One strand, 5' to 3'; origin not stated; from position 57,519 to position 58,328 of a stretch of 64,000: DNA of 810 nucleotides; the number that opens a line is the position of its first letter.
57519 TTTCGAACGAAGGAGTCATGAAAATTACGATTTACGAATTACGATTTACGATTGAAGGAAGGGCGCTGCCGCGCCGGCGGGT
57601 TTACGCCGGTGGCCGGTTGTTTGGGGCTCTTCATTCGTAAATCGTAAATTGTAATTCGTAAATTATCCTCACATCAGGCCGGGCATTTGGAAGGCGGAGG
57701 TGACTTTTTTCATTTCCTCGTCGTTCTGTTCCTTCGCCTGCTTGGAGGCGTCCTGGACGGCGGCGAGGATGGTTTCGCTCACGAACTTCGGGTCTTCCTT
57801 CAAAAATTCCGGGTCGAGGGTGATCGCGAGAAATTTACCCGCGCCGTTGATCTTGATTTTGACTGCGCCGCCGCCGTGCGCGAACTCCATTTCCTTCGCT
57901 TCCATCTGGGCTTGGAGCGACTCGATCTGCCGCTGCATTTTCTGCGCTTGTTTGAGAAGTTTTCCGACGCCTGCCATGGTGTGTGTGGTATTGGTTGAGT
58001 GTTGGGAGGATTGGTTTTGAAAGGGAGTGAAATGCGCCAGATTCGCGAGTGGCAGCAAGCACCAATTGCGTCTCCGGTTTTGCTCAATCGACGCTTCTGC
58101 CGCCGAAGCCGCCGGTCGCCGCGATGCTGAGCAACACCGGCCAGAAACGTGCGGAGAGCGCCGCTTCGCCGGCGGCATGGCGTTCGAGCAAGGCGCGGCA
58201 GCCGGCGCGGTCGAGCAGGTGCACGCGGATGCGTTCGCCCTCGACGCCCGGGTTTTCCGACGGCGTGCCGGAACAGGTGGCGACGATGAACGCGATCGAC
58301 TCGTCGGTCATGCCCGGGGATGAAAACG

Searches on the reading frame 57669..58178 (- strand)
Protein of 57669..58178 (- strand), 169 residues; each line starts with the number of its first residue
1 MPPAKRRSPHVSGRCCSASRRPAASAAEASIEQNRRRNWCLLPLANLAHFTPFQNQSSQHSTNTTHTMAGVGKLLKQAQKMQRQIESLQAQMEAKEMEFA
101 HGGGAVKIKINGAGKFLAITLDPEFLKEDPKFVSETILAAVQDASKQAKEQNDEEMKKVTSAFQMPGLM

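Call 21: search_protein_families(library=pfam, proteins=[window:57669-58178:-], max_evalue=0.001)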
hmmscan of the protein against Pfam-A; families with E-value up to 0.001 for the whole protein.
window:57669-58178:- (169 aa): 1 family
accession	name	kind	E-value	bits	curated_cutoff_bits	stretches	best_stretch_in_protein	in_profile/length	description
PF02575.21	YbaB_DNA_bd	-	2.4e-24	85.7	25.5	1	75-162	1-89/91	YbaB/EbfC DNA-binding family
